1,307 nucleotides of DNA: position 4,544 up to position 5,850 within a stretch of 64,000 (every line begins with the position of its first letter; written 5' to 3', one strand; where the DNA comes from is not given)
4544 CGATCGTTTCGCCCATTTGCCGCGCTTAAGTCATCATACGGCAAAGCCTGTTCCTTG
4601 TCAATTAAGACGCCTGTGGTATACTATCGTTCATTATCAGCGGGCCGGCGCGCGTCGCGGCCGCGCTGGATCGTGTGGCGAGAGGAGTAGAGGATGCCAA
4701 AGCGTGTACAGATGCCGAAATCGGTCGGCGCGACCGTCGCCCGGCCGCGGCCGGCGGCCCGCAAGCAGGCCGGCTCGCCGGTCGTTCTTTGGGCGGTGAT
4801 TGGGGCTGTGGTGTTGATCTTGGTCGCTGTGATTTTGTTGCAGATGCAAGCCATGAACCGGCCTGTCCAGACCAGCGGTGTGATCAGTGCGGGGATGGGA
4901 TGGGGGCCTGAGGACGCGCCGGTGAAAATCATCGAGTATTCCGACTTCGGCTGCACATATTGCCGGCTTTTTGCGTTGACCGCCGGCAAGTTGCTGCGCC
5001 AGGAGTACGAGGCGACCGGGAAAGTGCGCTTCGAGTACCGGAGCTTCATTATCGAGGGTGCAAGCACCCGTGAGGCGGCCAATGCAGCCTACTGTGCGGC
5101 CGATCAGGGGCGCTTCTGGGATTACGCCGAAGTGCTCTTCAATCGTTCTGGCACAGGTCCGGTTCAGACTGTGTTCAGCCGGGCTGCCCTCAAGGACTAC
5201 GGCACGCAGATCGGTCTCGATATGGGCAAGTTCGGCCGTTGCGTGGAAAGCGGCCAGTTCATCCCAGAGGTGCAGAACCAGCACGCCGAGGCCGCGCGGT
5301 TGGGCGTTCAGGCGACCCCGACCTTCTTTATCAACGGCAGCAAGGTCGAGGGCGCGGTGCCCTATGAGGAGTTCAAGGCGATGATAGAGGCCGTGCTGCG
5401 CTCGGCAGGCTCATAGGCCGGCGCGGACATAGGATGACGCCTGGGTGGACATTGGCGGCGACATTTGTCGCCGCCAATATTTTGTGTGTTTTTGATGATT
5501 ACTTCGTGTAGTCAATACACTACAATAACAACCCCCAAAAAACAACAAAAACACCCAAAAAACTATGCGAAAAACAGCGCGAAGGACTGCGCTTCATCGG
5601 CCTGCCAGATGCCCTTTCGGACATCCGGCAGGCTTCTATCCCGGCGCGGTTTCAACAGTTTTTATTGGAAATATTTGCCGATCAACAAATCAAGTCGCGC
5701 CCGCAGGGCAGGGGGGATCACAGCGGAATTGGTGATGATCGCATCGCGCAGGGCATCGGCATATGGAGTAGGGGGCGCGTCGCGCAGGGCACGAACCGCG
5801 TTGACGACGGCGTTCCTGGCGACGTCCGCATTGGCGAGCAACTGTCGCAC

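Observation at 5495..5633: Low-GC A/C-rich intergenic element with a near-consensus promoter; homologous inverted partner 19 kb away (copy A)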

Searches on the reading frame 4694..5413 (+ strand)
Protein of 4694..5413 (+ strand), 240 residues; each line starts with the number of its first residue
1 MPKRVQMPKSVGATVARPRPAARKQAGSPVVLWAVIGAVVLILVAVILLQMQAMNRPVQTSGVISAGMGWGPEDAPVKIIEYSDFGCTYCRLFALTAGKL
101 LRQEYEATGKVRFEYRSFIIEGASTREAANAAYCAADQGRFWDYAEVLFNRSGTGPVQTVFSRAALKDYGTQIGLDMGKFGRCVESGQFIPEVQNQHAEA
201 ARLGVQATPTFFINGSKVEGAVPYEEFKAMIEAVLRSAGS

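Call 19: find_homologous_proteins(query=window:4694-5413:+)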
Query window:4694-5413:+ (240 aa): 547 proteins with E <= 0.001 among 1741 candidates; the best 120 are listed.
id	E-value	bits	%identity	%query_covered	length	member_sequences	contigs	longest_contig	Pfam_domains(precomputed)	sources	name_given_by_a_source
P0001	2.0e-150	517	100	98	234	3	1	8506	PF13098.14,PF01323.27,PF13462.13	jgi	-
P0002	4.9e-118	411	74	100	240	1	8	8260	PF13098.14,PF01323.27,PF13462.13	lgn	-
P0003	6.5e-118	411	77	100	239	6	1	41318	PF13098.14,PF01323.27,PF13462.13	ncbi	-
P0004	9.3e-116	404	74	100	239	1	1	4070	PF13098.14,PF01323.27,PF13462.13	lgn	-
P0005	2.7e-115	402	72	100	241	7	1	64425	PF13098.14,PF01323.27,PF13462.13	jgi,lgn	jgi:protein-disulfide isomerase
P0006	4.4e-115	401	75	98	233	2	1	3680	PF13098.14,PF01323.27,PF13462.13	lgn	-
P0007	5.0e-115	401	75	98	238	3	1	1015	PF13098.14,PF01323.27,PF13462.13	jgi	-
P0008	2.1e-114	399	74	100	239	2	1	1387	PF13098.14,PF01323.27,PF13462.13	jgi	jgi:protein-disulfide isomerase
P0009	6.0e-114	398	74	98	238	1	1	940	PF13098.14,PF01323.27,PF13462.13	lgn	-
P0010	7.3e-114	397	76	90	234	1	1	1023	PF13098.14,PF01323.27,PF13462.13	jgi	jgi:protein-disulfide isomerase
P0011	9.1e-114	397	72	100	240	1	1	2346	PF13098.14,PF01323.27,PF13462.13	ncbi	-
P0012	1.7e-110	386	70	100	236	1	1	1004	PF13098.14,PF01323.27,PF13462.13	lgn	-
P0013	1.8e-109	383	68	100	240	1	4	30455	PF13098.14,PF01323.27,PF13462.13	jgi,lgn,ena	jgi:protein-disulfide isomerase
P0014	1.1e-105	371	66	100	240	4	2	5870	PF13098.14,PF01323.27,PF13462.13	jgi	jgi:protein-disulfide isomerase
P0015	4.3e-105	369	85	81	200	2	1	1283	PF01323.27,PF13462.13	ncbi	-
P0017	5.5e-104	365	66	100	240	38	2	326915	PF13098.14,PF01323.27,PF13462.13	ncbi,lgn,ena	-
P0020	2.9e-101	356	65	100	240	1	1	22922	PF13098.14,PF01323.27,PF13462.13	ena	-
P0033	4.2e-81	290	58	98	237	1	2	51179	PF01323.27,PF13462.13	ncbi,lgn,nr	ncbi:MAG: thioredoxin domain-containing protein [Chloroflexi bacterium]|nr:thioredoxin domain-contai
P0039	1.9e-71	259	58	77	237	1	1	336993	PF01323.27,PF13462.13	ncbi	-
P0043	5.2e-70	254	51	94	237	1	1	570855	PF01323.27,PF13462.13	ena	-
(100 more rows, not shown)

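Call 20: find_encoding_contigs(protein=P0005, flank=10000, max_places=2)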
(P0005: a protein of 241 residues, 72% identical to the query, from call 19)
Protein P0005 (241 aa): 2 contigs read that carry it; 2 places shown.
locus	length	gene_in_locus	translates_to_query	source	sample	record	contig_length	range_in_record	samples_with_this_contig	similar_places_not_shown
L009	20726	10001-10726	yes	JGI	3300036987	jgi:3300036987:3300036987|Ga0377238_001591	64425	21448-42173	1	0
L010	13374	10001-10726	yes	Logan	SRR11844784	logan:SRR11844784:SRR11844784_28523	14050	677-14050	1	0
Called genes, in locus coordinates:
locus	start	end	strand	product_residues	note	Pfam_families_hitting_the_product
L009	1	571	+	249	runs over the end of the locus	PF13938:DUF4213, PF04016:DUF364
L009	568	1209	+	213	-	PF13489:Methyltransf_23, PF13847:Methyltransf_31 (weak), PF08241:Methyltransf_11, PF08242:Methyltransf_12 (weak), PF13649:Methyltransf_25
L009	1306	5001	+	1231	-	PF22148:Fervidolysin_NPro-like, PF00082:Peptidase_S8, PF13964:Beta-prop_Calicin, PF24681:Kelch_KLHDC2_KLHL20_DRC7, PF24981:Beta-prop_ATRN-LZTR1, PF01344:Kelch_1, PF24996:NANM, PF13964:Beta-prop_Calicin, +7 more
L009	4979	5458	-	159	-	PF01986:DUF123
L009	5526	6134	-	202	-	-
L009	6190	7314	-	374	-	PF13439:Glyco_transf_4, PF20706:GT4-conflict, PF00534:Glycos_transf_1, PF13692:Glyco_trans_1_4, PF13524:Glyco_trans_1_2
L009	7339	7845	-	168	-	PF04138:GtrA_DPMS_TM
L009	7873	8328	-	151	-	PF04138:GtrA_DPMS_TM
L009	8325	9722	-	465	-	PF04932:Wzy_C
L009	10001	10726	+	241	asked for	PF13462:Thioredoxin_4, PF13098:Thioredoxin_2 (weak), PF01323:DSBA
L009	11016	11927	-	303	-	PF01048:PNP_UDP_1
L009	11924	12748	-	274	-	PF00459:Inositol_P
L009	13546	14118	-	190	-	PF01668:SmpB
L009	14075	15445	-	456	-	PF00595:PDZ, PF13180:PDZ_2, PF17820:PDZ_6, PF03572:Peptidase_S41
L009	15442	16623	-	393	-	PF13180:PDZ_2, PF17820:PDZ_6, PF03572:Peptidase_S41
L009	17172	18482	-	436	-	PF13167:GTP-bdg_N, PF16360:GTP-bdg_M, PF00009:GTP_EFTU (faint), PF00350:Dynamin_N (faint), PF01926:MMR_HSR1, PF02421:FeoB_N, PF19275:HflX_C (weak)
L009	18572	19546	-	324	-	PF04389:Peptidase_M28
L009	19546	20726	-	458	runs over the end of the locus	PF00005:ABC_tran (faint), PF01926:MMR_HSR1, PF02421:FeoB_N, PF00009:GTP_EFTU, PF01926:MMR_HSR1, PF02421:FeoB_N, PF04548:AIG1 (weak), PF14714:KH_dom-like, +5 more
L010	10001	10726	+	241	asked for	PF13462:Thioredoxin_4, PF13098:Thioredoxin_2 (weak), PF01323:DSBA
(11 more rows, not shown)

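Call 21: find_encoding_contigs(protein=P0013, flank=10000, max_places=2)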
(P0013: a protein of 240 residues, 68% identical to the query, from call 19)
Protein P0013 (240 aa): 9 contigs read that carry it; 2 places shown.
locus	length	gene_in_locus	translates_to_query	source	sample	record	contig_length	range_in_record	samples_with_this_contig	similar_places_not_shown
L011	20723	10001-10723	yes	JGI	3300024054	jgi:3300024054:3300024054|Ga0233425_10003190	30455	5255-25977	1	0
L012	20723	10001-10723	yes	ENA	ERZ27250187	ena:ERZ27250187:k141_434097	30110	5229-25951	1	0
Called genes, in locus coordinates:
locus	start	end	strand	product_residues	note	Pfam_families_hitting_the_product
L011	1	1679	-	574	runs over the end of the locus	PF00920:ILVD_EDD_N, PF24877:ILV_EDD_C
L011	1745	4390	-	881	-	-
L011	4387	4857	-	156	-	PF01986:DUF123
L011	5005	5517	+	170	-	PF03130:HEAT_PBS (faint), PF02985:HEAT (faint), PF13646:HEAT_2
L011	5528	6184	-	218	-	-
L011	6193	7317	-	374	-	PF13439:Glyco_transf_4, PF13579:Glyco_trans_4_4, PF20706:GT4-conflict, PF00534:Glycos_transf_1, PF13692:Glyco_trans_1_4, PF13524:Glyco_trans_1_2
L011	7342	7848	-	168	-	PF04138:GtrA_DPMS_TM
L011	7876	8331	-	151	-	PF04138:GtrA_DPMS_TM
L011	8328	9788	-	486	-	PF04932:Wzy_C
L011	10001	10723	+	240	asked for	PF13462:Thioredoxin_4, PF13098:Thioredoxin_2 (weak), PF01323:DSBA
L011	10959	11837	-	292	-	PF01048:PNP_UDP_1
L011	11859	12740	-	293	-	PF00459:Inositol_P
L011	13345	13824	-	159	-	PF01668:SmpB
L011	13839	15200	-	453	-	PF00595:PDZ, PF13180:PDZ_2, PF17820:PDZ_6, PF03572:Peptidase_S41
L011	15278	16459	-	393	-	PF13180:PDZ_2, PF17820:PDZ_6, PF03572:Peptidase_S41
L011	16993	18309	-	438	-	PF13167:GTP-bdg_N, PF19275:HflX_C (faint), PF16360:GTP-bdg_M, PF00009:GTP_EFTU (faint), PF00350:Dynamin_N (faint), PF01926:MMR_HSR1, PF02421:FeoB_N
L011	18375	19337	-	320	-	PF04389:Peptidase_M28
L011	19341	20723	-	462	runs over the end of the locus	PF01926:MMR_HSR1, PF02421:FeoB_N, PF00009:GTP_EFTU (weak), PF01926:MMR_HSR1, PF02421:FeoB_N, PF04548:AIG1 (weak), PF00009:GTP_EFTU, PF14714:KH_dom-like, +5 more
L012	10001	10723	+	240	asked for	PF13462:Thioredoxin_4, PF13098:Thioredoxin_2 (weak), PF01323:DSBA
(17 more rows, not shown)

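Call 22: find_encoding_contigs(protein=P0017, flank=10000, max_places=2)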
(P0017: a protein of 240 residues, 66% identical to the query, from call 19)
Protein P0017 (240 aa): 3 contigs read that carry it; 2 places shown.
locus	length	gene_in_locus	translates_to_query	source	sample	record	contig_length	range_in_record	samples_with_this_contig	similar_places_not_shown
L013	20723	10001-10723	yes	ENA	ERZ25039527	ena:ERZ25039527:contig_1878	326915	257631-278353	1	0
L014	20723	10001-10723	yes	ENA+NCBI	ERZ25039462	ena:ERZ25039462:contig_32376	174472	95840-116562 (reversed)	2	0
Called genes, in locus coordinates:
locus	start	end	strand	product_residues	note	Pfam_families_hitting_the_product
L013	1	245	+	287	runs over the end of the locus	PF00884:Sulfatase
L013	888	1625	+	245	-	-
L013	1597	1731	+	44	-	-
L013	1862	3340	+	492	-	-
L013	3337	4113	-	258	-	PF23441:SDR, PF00106:adh_short, PF08659:KR, PF13561:adh_short_C2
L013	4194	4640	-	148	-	PF01986:DUF123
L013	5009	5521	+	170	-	PF13513:HEAT_EZ (faint), PF02985:HEAT (faint), PF03130:HEAT_PBS (faint), PF13646:HEAT_2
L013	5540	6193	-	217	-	-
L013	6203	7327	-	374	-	PF13439:Glyco_transf_4, PF13579:Glyco_trans_4_4 (weak), PF20706:GT4-conflict, PF00534:Glycos_transf_1, PF13692:Glyco_trans_1_4, PF13524:Glyco_trans_1_2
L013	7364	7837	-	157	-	PF04138:GtrA_DPMS_TM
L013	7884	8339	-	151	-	PF04138:GtrA_DPMS_TM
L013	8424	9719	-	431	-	PF04932:Wzy_C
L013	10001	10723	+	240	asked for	PF13462:Thioredoxin_4, PF13098:Thioredoxin_2 (faint), PF01323:DSBA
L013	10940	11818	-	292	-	PF01048:PNP_UDP_1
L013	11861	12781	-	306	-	-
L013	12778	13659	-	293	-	PF00459:Inositol_P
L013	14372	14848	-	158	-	PF01668:SmpB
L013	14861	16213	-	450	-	PF00595:PDZ, PF13180:PDZ_2, PF17820:PDZ_6, PF03572:Peptidase_S41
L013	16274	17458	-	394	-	PF00595:PDZ (weak), PF13180:PDZ_2, PF17820:PDZ_6, PF03572:Peptidase_S41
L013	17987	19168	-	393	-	PF13167:GTP-bdg_N, PF16360:GTP-bdg_M, PF00009:GTP_EFTU (faint), PF00350:Dynamin_N (faint), PF01926:MMR_HSR1, PF02421:FeoB_N, PF19275:HflX_C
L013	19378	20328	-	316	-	PF04389:Peptidase_M28, PF16254:DUF4910 (weak)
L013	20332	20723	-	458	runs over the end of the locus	PF01926:MMR_HSR1, PF02421:FeoB_N, PF00009:GTP_EFTU, PF01926:MMR_HSR1, PF02421:FeoB_N, PF04548:AIG1 (weak), PF00009:GTP_EFTU, PF14714:KH_dom-like, +6 more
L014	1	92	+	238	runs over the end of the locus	PF00884:Sulfatase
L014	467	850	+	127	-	PF16347:SGSH_C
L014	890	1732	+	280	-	-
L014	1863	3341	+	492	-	-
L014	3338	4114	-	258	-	PF23441:SDR, PF00106:adh_short, PF08659:KR, PF13561:adh_short_C2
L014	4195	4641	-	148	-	PF01986:DUF123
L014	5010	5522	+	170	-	PF02985:HEAT (faint), PF03130:HEAT_PBS (faint), PF13513:HEAT_EZ (faint), PF13646:HEAT_2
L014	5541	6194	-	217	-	-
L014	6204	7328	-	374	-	PF13439:Glyco_transf_4, PF13579:Glyco_trans_4_4 (weak), PF20706:GT4-conflict, PF00534:Glycos_transf_1, PF13692:Glyco_trans_1_4, PF13524:Glyco_trans_1_2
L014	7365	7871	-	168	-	PF04138:GtrA_DPMS_TM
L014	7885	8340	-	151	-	PF04138:GtrA_DPMS_TM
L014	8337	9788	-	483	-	PF04932:Wzy_C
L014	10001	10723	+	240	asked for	PF13462:Thioredoxin_4, PF13098:Thioredoxin_2 (faint), PF01323:DSBA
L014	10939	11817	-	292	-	PF01048:PNP_UDP_1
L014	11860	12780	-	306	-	-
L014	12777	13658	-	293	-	PF00459:Inositol_P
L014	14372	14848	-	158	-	PF01668:SmpB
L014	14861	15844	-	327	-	PF00595:PDZ, PF13180:PDZ_2, PF17820:PDZ_6, PF03572:Peptidase_S41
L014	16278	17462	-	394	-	PF00595:PDZ (weak), PF13180:PDZ_2, PF17820:PDZ_6, PF03572:Peptidase_S41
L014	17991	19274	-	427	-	PF13167:GTP-bdg_N, PF16360:GTP-bdg_M, PF00009:GTP_EFTU (faint), PF01926:MMR_HSR1, PF02421:FeoB_N, PF00350:Dynamin_N (faint), PF19275:HflX_C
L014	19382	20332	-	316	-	PF04389:Peptidase_M28, PF16254:DUF4910 (weak)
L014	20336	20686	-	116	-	PF14714:KH_dom-like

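Call 23: find_encoding_contigs(protein=P0033, flank=10000, max_places=2)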
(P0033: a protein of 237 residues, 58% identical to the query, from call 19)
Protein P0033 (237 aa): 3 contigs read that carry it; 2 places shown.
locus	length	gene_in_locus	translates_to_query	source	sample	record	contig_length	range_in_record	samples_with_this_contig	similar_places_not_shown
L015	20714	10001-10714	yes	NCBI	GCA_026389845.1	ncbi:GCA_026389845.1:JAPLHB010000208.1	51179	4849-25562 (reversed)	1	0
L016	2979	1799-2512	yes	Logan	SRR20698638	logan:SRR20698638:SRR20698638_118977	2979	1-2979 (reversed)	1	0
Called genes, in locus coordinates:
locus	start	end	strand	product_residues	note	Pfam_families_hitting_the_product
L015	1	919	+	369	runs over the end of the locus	PF00768:Peptidase_S11, PF13354:Beta-lactamase2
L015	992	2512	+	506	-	PF01479:S4, PF00849:PseudoU_synth_2, PF02224:Cytidylate_kin, PF13189:Cytidylate_kin2 (weak)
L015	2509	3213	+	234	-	PF01553:Acyltransferase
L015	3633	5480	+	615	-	PF13522:GATase_6, PF13537:GATase_7, PF01380:SIS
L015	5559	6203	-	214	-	-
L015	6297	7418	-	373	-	PF13439:Glyco_transf_4, PF13579:Glyco_trans_4_4, PF20706:GT4-conflict, PF00534:Glycos_transf_1, PF13692:Glyco_trans_1_4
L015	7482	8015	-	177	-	PF04138:GtrA_DPMS_TM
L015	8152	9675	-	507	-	PF04932:Wzy_C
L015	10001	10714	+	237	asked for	PF13462:Thioredoxin_4, PF01323:DSBA (weak)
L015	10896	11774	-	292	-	PF01048:PNP_UDP_1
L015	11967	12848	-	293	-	-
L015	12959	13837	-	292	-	PF00459:Inositol_P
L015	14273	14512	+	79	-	PF13384:HTH_23 (weak), PF09339:HTH_IclR (weak), PF12802:MarR_2 (faint)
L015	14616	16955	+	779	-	PF13280:WYL, PF25583:WCX, PF18019:Cas3_HD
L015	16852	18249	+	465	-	PF22590:Cas3-like_C_2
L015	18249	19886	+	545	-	PF09481:CRISPR_Cse1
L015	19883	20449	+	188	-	PF09485:CRISPR_Cse2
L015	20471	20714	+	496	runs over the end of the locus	PF09344:Cas_CT1975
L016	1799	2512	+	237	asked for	PF13462:Thioredoxin_4, PF01323:DSBA (weak)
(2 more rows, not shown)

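Call 26: find_encoding_contigs(protein=P0039, flank=10000, max_places=1)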
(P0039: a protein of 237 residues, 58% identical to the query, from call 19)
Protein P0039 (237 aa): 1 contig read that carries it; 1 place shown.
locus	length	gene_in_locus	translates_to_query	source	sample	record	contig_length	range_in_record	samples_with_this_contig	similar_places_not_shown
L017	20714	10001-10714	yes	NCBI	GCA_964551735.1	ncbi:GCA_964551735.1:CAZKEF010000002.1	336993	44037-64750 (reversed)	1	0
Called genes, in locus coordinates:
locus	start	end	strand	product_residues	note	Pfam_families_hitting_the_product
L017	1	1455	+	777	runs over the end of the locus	PF09371:Tex_N, PF22706:Tex_central_region, PF16921:Tex_YqgF, PF14639:YqgF (weak), PF16921:Tex_YqgF, PF14635:HHH_7, PF12836:HHH_3, PF00575:S1, +3 more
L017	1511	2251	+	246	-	PF13938:DUF4213, PF04016:DUF364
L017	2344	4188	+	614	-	PF03600:CitMHS, PF02080:TrkA_C, PF06808:DctM (weak), PF00939:Na_sulph_symp, PF03600:CitMHS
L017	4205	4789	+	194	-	PF01209:Ubie_methyltran (weak), PF13489:Methyltransf_23, PF13847:Methyltransf_31, PF08241:Methyltransf_11, PF08242:Methyltransf_12, PF13649:Methyltransf_25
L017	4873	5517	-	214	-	PF13513:HEAT_EZ (faint), PF02985:HEAT (faint), PF13646:HEAT_2, PF12717:Cnd1 (faint)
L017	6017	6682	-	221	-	-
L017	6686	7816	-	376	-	PF13439:Glyco_transf_4, PF20706:GT4-conflict, PF00534:Glycos_transf_1, PF13692:Glyco_trans_1_4, PF13524:Glyco_trans_1_2 (weak)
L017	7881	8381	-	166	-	PF04138:GtrA_DPMS_TM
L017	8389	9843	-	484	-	PF04932:Wzy_C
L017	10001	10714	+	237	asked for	PF13462:Thioredoxin_4, PF01323:DSBA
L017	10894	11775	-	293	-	PF01048:PNP_UDP_1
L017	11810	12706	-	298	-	-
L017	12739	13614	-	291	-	PF00459:Inositol_P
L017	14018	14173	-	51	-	-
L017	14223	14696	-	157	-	PF01668:SmpB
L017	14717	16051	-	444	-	PF00595:PDZ, PF13180:PDZ_2 (weak), PF17820:PDZ_6, PF03572:Peptidase_S41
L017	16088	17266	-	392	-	PF00595:PDZ (weak), PF13180:PDZ_2, PF17820:PDZ_6, PF03572:Peptidase_S41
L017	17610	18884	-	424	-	PF13167:GTP-bdg_N, PF16360:GTP-bdg_M, PF02421:FeoB_N (weak), PF00350:Dynamin_N (faint), PF01926:MMR_HSR1, PF19275:HflX_C (weak)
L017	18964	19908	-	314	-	PF04389:Peptidase_M28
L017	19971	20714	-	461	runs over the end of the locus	PF00005:ABC_tran (faint), PF01926:MMR_HSR1, PF02421:FeoB_N, PF00009:GTP_EFTU, PF01926:MMR_HSR1, PF02421:FeoB_N, PF04548:AIG1 (weak), PF14714:KH_dom-like, +5 more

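Call 27: find_encoding_contigs(protein=P0043, flank=10000, max_places=1)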
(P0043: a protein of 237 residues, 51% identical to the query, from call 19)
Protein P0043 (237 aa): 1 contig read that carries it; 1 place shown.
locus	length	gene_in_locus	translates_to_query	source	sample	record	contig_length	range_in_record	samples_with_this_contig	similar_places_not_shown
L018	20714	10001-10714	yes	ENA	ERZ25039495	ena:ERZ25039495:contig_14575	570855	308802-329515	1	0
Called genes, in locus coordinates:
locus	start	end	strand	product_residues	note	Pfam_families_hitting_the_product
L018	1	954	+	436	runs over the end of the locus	PF22706:Tex_central_region, PF16921:Tex_YqgF, PF14639:YqgF (weak), PF14635:HHH_7 (weak), PF12836:HHH_3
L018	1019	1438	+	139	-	PF17674:HHH_9 (weak), PF00575:S1, PF23459:S1_RRP5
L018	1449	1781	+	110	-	PF01906:YbjQ_1, PF23025:YbjQ_2 (faint)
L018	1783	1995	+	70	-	-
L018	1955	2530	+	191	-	PF13938:DUF4213 (weak), PF04016:DUF364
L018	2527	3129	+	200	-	PF13489:Methyltransf_23 (weak), PF08241:Methyltransf_11, PF08242:Methyltransf_12 (weak), PF13649:Methyltransf_25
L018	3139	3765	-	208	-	PF00514:Arm (faint), PF03130:HEAT_PBS (faint), PF13513:HEAT_EZ (faint), PF02985:HEAT (faint), PF13646:HEAT_2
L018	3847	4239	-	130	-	PF01986:DUF123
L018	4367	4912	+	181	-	PF04167:DUF402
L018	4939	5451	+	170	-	PF04239:DUF421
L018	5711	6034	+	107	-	-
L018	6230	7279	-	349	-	PF13439:Glyco_transf_4, PF13579:Glyco_trans_4_4 (weak), PF20706:GT4-conflict, PF00534:Glycos_transf_1, PF13692:Glyco_trans_1_4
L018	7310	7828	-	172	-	PF04138:GtrA_DPMS_TM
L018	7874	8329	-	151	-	PF04138:GtrA_DPMS_TM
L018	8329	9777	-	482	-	PF04932:Wzy_C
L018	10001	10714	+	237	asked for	PF13462:Thioredoxin_4, PF01323:DSBA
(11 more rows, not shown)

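Call 28: find_encoding_contigs(protein=P0020, flank=10000, max_places=1)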
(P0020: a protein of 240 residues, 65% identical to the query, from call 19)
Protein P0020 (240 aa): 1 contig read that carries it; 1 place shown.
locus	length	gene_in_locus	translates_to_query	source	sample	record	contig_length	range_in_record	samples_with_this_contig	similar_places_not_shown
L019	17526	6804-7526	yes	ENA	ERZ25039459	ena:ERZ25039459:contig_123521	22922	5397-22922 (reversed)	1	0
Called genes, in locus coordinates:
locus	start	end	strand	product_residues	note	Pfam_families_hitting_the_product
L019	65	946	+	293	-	PF07900:DUF1670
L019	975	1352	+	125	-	PF07900:DUF1670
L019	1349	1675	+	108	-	PF07900:DUF1670, PF13384:HTH_23 (weak)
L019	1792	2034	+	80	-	PF02985:HEAT (faint), PF03130:HEAT_PBS (faint), PF13646:HEAT_2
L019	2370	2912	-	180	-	-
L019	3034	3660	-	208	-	PF20706:GT4-conflict, PF00534:Glycos_transf_1, PF13692:Glyco_trans_1_4, PF13524:Glyco_trans_1_2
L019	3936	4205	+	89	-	-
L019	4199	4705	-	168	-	PF04138:GtrA_DPMS_TM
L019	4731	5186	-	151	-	PF04138:GtrA_DPMS_TM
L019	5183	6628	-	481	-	PF04932:Wzy_C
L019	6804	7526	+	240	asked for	PF13462:Thioredoxin_4, PF13098:Thioredoxin_2 (faint), PF01323:DSBA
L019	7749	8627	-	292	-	PF01048:PNP_UDP_1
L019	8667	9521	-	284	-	-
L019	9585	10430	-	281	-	PF00459:Inositol_P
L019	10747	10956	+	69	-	-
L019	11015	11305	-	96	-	PF01668:SmpB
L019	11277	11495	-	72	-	PF01668:SmpB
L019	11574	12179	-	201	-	PF03572:Peptidase_S41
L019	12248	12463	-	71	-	PF00595:PDZ, PF13180:PDZ_2, PF17820:PDZ_6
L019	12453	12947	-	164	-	-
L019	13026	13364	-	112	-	PF03572:Peptidase_S41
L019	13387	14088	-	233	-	PF00595:PDZ (weak), PF13180:PDZ_2, PF17820:PDZ_6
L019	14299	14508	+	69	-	-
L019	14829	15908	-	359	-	PF13167:GTP-bdg_N, PF16360:GTP-bdg_M, PF03193:RsgA_GTPase (faint), PF00009:GTP_EFTU (faint), PF01926:MMR_HSR1, PF02421:FeoB_N, PF00350:Dynamin_N (faint), PF19275:HflX_C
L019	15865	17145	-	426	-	PF04389:Peptidase_M28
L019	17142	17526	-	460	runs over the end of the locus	PF00005:ABC_tran (faint), PF01926:MMR_HSR1, PF02421:FeoB_N, PF00009:GTP_EFTU, PF01926:MMR_HSR1, PF02421:FeoB_N, PF04548:AIG1 (weak), PF14714:KH_dom-like, +4 more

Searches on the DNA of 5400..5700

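Call 34: search_rna_families(source=window, start=5400, end=5700, threshold=evalue, max_evalue=10)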
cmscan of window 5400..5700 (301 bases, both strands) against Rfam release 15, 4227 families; matches with E-value up to 10: 9.
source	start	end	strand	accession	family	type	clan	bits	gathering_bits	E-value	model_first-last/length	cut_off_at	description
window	5480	5558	-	RF03794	MIR5298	Gene; miRNA;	-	28.4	70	0.011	1-80/80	no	MIR5298 microRNA precursor family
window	5445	5542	-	RF03534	sRNA71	Gene; sRNA;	-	23.6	50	0.21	1-104/104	no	Staphylococcus sRNA71 small RNA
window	5462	5576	-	RF03955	MIR2934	Gene; miRNA;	-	22.4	100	0.063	1-113/113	no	MIR2934 microRNA precursor family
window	5451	5478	+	RF00124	IS102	Gene; sRNA;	-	15.8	46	1.8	166-193/206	no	IS102 RNA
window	5480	5560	-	RF04099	MIR837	Gene; miRNA;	-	15.6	117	2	1-122/122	no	MIR837 microRNA precursor family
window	5532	5639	+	RF00112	CyaR_RyeE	Gene; sRNA;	-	15.5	47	3.5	1-85/85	no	CyaR/Rye RNA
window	5481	5557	-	RF03339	mir-3047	Gene; miRNA;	-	14.3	53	5.5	1-61/61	no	mir-3047 microRNA precursor family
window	5476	5565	-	RF00794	mir-42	Gene; miRNA;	CL00088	13.5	70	4.2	1-102/102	no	mir-42 microRNA precursor family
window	5451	5478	+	RF04099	MIR837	Gene; miRNA;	-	13.5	117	7.7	1-122/122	no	MIR837 microRNA precursor family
